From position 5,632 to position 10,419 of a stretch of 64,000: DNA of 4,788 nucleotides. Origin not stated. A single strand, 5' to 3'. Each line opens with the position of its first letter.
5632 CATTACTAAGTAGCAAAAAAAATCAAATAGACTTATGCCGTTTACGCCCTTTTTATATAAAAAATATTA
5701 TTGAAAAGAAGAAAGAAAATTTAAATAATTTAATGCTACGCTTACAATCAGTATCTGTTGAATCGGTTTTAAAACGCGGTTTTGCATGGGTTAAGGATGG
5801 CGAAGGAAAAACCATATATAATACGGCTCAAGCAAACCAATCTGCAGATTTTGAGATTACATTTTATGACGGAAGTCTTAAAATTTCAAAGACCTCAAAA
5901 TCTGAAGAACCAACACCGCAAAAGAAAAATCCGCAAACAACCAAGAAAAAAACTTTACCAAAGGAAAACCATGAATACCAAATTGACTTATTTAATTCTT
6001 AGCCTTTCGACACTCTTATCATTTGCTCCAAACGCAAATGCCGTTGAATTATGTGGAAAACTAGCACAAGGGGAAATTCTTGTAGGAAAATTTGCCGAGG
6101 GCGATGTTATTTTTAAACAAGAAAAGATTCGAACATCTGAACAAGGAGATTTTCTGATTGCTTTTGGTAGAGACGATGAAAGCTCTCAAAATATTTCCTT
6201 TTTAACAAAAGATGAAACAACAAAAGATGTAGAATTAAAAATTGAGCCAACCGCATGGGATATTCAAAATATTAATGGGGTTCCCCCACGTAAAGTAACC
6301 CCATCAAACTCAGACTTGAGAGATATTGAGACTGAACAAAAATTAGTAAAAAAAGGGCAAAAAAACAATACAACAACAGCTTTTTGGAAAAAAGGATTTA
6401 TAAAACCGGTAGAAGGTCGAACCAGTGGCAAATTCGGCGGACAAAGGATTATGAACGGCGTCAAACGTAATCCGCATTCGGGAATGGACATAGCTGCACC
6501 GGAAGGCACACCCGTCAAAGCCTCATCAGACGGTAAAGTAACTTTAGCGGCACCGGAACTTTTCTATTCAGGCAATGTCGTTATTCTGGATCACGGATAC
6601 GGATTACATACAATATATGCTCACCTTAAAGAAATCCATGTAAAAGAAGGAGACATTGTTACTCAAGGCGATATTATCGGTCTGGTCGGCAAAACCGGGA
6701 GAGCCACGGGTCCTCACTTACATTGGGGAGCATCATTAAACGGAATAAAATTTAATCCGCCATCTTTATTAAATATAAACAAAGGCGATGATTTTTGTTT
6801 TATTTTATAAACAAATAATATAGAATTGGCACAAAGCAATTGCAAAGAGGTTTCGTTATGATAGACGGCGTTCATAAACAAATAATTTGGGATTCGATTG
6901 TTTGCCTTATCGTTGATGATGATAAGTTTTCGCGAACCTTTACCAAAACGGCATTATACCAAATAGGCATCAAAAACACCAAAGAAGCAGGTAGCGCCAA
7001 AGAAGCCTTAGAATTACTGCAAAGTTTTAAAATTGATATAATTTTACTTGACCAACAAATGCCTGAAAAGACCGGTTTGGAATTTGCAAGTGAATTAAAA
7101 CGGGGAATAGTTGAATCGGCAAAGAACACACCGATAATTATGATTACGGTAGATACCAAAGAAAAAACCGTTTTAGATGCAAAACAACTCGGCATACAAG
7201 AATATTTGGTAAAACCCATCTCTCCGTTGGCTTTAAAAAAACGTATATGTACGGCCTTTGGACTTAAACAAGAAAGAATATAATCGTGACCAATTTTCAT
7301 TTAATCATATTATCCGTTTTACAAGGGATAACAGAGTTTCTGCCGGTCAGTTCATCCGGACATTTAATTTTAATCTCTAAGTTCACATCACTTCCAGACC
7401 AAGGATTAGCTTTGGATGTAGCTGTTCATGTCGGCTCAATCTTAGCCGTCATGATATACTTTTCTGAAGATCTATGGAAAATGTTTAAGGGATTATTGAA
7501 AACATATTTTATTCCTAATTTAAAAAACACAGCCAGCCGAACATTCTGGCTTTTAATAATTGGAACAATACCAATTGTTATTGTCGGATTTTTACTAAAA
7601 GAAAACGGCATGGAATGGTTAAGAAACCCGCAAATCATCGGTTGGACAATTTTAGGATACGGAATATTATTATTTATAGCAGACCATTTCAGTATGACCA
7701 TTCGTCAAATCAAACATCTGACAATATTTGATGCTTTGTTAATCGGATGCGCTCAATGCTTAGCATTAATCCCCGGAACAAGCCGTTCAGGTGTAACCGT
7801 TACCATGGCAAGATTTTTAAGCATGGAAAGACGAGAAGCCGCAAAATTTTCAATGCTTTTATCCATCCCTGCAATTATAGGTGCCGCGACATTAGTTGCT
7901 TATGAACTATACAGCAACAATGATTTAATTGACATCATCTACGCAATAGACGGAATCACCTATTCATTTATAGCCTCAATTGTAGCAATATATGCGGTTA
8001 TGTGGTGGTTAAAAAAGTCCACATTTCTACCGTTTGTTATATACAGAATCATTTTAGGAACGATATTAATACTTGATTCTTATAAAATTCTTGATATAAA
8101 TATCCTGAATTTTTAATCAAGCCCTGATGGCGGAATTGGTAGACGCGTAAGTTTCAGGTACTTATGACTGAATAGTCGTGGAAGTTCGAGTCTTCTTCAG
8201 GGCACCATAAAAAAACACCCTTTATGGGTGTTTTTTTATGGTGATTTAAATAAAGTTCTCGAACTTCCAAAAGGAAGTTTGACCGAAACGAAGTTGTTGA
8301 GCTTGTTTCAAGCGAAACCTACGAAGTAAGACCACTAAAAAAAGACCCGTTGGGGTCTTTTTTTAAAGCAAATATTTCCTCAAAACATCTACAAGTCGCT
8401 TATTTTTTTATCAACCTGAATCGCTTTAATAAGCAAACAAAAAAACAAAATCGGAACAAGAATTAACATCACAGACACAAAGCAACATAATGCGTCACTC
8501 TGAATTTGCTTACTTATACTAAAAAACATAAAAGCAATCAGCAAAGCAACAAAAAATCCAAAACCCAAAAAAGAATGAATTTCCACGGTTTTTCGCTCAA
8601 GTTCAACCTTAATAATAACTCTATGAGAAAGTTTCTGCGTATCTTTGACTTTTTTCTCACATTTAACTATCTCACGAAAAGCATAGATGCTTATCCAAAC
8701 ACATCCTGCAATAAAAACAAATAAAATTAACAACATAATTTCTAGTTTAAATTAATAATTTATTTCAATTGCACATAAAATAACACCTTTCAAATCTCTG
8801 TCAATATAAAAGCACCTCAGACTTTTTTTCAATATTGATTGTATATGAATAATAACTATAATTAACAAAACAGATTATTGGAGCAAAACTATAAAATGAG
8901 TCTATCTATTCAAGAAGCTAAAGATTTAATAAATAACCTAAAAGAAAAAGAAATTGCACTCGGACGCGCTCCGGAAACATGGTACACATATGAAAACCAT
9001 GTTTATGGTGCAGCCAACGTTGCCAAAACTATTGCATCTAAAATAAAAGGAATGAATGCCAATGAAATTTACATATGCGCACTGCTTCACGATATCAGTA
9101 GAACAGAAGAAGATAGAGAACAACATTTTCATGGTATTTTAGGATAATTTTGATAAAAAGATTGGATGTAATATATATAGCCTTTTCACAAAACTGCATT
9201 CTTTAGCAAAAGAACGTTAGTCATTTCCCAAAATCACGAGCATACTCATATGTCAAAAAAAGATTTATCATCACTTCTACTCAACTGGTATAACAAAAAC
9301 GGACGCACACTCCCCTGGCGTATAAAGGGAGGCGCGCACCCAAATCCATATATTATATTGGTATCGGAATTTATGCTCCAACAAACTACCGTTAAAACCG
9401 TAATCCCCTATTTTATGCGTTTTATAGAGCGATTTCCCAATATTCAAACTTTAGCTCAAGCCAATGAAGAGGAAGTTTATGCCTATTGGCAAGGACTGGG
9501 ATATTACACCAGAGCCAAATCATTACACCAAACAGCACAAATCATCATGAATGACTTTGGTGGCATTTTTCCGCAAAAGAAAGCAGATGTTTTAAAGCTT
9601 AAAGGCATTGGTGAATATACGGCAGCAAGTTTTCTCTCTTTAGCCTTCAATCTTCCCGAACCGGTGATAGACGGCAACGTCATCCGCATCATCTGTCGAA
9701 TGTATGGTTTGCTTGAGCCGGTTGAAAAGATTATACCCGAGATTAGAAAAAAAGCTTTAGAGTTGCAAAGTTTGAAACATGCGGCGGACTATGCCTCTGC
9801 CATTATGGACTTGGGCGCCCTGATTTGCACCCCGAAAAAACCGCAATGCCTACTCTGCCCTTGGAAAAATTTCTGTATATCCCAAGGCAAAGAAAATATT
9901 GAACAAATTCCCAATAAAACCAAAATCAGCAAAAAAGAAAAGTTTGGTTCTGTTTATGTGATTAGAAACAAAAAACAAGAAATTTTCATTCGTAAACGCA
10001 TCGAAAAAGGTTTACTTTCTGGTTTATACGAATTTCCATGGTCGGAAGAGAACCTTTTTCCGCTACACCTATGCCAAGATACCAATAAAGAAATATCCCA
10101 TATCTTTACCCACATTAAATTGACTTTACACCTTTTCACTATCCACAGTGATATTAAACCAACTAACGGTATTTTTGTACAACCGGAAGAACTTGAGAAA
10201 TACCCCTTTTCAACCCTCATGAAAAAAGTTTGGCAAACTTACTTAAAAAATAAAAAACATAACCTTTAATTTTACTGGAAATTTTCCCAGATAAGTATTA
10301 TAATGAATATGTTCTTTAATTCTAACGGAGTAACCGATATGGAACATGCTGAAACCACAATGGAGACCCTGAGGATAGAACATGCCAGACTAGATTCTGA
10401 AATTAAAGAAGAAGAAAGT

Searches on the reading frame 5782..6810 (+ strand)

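Call 18: search_protein_families(library=pfam, proteins=[window:5782-6810:+], max_evalue=0.0001)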
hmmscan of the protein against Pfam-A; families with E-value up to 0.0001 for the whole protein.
window:5782-6810:+ (342 aa): 1 family
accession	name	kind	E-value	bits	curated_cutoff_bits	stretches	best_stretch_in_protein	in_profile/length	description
PF01551.29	Peptidase_M23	-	2.4e-33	114.7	28.7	1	231-326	2-96/96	Peptidase family M23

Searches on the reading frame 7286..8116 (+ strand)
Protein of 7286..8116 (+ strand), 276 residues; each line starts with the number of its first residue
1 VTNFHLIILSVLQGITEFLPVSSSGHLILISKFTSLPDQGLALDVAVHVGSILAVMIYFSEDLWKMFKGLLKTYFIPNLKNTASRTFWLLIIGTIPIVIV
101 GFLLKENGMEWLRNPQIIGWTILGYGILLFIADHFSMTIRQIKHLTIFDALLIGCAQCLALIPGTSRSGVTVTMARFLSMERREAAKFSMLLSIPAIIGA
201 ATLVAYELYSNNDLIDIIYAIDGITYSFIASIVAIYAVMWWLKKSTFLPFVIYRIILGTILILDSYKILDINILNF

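Call 18: search_protein_families(library=pfam, proteins=[window:7286-8116:+], max_evalue=0.0001)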
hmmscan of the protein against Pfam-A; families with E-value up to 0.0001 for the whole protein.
window:7286-8116:+ (276 aa): 1 family
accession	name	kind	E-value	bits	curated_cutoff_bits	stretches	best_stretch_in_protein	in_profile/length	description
PF02673.24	BacA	-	3.7e-76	256.7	33.4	1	7-260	2-257/257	Bacitracin resistance protein BacA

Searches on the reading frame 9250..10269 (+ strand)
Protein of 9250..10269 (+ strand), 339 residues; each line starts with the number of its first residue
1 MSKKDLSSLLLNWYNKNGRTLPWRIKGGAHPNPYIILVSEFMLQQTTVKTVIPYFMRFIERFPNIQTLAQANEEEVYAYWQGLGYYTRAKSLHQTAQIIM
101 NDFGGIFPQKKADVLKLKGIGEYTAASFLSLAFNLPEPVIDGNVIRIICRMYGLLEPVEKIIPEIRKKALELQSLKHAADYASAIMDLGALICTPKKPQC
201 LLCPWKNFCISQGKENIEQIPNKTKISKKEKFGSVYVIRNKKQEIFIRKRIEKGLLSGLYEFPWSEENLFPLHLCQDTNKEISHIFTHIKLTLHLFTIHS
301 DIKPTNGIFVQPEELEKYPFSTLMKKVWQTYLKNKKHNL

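Call 18: search_protein_families(library=pfam, proteins=[window:9250-10269:+], max_evalue=0.0001)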
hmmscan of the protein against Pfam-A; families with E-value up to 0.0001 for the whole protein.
window:9250-10269:+ (339 aa): 3 families
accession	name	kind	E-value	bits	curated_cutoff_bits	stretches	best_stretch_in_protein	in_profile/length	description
PF00730.31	HhH-GPD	-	8e-22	78.1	26.2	1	38-167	1-103/108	HhH-GPD superfamily base excision DNA repair protein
PF14815.12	NUDIX_4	-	5.9e-20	71.6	35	1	235-329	2-112/113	NUDIX domain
PF00633.29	HHH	-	5.7e-05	23.2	24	0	103-130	2-29/30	Helix-hairpin-helix motif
